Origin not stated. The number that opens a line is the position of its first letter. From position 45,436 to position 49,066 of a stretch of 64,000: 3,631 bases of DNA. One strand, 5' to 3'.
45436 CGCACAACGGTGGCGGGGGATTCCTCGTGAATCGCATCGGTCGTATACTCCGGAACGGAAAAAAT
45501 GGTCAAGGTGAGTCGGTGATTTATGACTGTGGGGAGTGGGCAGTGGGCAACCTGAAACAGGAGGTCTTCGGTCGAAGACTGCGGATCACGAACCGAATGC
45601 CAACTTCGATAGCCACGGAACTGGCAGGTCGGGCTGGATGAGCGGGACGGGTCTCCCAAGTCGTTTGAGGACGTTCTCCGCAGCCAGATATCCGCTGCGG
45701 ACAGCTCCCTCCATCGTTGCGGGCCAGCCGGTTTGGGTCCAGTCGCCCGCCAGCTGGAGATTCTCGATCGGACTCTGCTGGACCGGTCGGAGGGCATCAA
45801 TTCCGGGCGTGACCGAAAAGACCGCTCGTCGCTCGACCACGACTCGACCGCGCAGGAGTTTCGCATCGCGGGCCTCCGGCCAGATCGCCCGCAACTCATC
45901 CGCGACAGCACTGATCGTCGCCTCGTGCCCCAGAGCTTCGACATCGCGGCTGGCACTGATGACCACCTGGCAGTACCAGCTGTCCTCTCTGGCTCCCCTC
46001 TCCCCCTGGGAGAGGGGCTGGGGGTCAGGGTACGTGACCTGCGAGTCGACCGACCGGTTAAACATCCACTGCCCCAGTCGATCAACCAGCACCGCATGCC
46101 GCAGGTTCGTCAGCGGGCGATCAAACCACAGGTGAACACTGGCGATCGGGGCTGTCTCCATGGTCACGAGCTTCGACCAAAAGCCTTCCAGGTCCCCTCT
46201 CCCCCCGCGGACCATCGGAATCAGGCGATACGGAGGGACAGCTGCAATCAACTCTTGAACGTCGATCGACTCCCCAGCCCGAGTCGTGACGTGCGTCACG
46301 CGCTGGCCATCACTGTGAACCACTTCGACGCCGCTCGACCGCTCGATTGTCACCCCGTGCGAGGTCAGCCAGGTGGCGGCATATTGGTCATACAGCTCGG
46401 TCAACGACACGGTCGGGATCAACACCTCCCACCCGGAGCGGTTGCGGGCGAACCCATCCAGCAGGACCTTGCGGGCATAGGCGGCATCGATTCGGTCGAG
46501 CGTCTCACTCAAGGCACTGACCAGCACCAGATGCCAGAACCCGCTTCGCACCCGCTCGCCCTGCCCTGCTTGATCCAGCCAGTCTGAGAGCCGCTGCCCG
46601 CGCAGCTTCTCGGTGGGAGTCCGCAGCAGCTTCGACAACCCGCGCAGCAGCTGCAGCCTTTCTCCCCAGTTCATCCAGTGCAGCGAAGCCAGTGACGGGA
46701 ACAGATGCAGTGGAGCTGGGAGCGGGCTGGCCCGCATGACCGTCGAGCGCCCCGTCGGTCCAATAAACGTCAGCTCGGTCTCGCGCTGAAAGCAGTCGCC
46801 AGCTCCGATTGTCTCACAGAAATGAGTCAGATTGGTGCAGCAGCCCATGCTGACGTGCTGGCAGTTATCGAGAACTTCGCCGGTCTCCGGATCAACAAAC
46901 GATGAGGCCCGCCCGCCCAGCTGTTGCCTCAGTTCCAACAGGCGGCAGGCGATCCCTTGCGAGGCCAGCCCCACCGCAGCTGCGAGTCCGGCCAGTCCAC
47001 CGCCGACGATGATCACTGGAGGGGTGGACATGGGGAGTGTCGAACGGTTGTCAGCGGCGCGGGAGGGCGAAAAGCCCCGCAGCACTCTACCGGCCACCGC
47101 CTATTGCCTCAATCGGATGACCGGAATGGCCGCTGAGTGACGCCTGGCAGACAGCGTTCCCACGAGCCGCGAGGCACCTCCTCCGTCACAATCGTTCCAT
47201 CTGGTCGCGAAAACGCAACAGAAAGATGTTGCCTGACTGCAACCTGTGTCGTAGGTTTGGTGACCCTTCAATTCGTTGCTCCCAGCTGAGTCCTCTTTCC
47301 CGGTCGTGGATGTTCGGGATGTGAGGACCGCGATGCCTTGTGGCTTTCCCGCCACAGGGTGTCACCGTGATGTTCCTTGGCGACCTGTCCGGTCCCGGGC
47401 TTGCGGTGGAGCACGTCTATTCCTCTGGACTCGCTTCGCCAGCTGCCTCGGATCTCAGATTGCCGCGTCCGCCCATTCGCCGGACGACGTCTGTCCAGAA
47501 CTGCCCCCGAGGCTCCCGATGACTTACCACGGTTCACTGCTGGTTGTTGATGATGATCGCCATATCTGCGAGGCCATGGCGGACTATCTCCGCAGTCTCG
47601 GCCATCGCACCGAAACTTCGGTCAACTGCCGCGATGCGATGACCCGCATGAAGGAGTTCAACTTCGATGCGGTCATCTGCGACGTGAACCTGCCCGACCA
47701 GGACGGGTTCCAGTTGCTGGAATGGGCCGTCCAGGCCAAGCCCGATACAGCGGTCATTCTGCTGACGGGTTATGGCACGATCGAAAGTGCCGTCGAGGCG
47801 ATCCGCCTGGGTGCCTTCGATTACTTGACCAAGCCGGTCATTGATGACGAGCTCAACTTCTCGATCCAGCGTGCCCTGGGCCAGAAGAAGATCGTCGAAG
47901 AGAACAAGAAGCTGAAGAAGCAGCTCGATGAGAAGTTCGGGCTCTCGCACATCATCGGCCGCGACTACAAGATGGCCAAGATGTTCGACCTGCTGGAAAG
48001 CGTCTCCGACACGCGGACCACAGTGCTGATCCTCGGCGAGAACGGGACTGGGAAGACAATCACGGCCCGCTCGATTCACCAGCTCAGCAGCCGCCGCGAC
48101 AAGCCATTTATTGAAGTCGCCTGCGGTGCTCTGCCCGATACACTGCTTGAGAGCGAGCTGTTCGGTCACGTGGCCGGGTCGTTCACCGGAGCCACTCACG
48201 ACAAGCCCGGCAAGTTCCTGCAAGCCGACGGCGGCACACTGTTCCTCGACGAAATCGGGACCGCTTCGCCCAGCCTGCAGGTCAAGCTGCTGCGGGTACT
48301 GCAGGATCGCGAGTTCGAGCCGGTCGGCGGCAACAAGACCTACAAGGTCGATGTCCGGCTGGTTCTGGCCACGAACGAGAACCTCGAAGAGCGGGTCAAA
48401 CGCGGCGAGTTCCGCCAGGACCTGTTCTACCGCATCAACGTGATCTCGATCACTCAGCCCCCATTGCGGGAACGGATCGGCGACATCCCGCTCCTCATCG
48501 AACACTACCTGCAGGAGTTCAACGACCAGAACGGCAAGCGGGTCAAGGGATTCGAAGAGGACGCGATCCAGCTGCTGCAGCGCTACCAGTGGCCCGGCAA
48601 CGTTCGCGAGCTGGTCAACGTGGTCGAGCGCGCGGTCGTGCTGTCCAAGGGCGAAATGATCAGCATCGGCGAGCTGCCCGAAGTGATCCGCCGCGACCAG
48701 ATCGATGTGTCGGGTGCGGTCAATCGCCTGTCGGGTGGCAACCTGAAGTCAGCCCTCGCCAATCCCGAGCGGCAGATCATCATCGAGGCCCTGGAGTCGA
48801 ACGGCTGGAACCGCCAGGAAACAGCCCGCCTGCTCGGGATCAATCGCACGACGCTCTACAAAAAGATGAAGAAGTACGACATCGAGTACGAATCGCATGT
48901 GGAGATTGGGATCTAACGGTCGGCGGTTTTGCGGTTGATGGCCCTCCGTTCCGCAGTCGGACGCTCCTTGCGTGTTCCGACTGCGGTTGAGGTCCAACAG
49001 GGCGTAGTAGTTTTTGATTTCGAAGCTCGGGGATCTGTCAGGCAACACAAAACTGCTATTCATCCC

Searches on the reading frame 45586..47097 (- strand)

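Call 7: search_protein_families(library=pfam, proteins=[window:45586-47097:-], max_evalue=0.01)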
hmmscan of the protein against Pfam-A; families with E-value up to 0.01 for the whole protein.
window:45586-47097:- (503 aa): 9 families
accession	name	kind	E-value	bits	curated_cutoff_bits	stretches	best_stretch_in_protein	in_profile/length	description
PF01593.30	Amino_oxidase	-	1.2e-36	127.5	19.8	1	35-477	1-443/443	Flavin containing amine oxidoreductase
PF13450.12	NAD_binding_8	-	1.9e-11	44.5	21.9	1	30-94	1-65/68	NAD(P)-binding Rossmann-like domain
PF12831.13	FAD_oxidored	-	1.8e-08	34.5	27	1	28-67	2-41/416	FAD dependent oxidoreductase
PF01266.30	DAO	-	6.4e-06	26.4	27.9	1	28-66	2-40/353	FAD dependent oxidoreductase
PF01494.25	FAD_binding_3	-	1.5e-05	24.9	22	1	27-59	3-35/349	FAD binding domain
PF00890.30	FAD_binding_2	-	1.8e-05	24.5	20.4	1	28-64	2-37/414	FAD binding domain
PF07992.20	Pyr_redox_2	-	2.4e-05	24.4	26.1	0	28-58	3-33/291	Pyridine nucleotide-disulphide oxidoreductase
PF01134.28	GIDA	-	0.0001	22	22.1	1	28-57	2-29/391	Glucose inhibited division protein A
PF03486.20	HI0933_like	-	0.00081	19.3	50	0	28-61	3-36/244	HI0933-like protein Rossmann domain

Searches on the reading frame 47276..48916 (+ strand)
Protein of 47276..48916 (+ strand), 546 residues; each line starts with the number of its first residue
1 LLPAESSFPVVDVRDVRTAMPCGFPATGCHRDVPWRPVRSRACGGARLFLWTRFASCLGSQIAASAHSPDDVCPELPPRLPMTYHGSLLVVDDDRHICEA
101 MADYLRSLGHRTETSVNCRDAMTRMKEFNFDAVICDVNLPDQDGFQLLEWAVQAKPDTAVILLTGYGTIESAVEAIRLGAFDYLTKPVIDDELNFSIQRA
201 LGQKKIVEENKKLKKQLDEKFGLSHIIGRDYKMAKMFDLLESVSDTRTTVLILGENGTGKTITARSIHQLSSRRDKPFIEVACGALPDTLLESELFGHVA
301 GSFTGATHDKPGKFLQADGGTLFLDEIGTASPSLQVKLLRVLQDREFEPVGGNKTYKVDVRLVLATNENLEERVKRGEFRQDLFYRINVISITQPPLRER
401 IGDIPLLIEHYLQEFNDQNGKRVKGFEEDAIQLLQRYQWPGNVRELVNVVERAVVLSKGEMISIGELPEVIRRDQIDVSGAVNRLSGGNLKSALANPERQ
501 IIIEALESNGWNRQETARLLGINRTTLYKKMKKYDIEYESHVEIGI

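Call 7: search_protein_families(library=pfam, proteins=[window:47276-48916:+], max_evalue=0.01)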
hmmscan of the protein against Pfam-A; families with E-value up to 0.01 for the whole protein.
window:47276-48916:+ (546 aa): 18 families
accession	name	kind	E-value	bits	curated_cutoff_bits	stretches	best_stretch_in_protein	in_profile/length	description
PF00158.32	Sigma54_activat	-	8.4e-68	227.7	20.2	1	226-392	1-167/168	Sigma-54 interaction domain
PF25601.1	AAA_lid_14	-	3.5e-29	100.9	27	1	398-475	1-78/87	AAA+ ATPase lid domain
PF00072.30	Response_reg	-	1e-24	87.3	30.2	1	89-194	2-107/111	Response regulator receiver domain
PF14532.12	Sigma54_activ_2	-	3.5e-19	69.9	25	1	227-397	1-138/138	Sigma-54 interaction domain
PF02954.25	HTH_8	-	7.8e-18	64.4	22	1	496-534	4-42/42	Bacterial regulatory protein, Fis family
PF07728.20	AAA_5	-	3.3e-10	40.5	22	1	250-369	2-124/139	AAA domain (dynein-related subfamily)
PF13191.12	AAA_16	-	1.1e-06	29.6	32.6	1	226-286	2-63/167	AAA ATPase domain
PF18024.7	HTH_50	-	1.2e-06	28.5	27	1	489-536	3-49/50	Helix-turn-helix domain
PF00004.35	AAA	-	1.9e-05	25.5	21.2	1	250-372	1-116/131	ATPase family associated with various cellular activities (AAA)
PF13518.12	HTH_28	-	8.6e-05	23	25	1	498-535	1-37/52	Helix-turn-helix domain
PF13384.12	HTH_23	-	0.00036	20.7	24.6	1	498-529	6-36/50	Homeodomain-like domain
PF01078.27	Mg_chelatase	-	0.00053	19.9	20.3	0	305-367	93-157/207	Magnesium chelatase, subunit ChlI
PF07724.20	AAA_2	-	0.00071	20.1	27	1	248-366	4-122/166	AAA domain (Cdc48 subfamily)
PF20030.5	bpMoxR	-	0.0013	18.3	27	1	235-373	19-150/205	MoxR domain in the MoxR-vWA-beta-propeller ternary systems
PF13604.12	AAA_30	-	0.0037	17.5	27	0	243-345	14-115/191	AAA domain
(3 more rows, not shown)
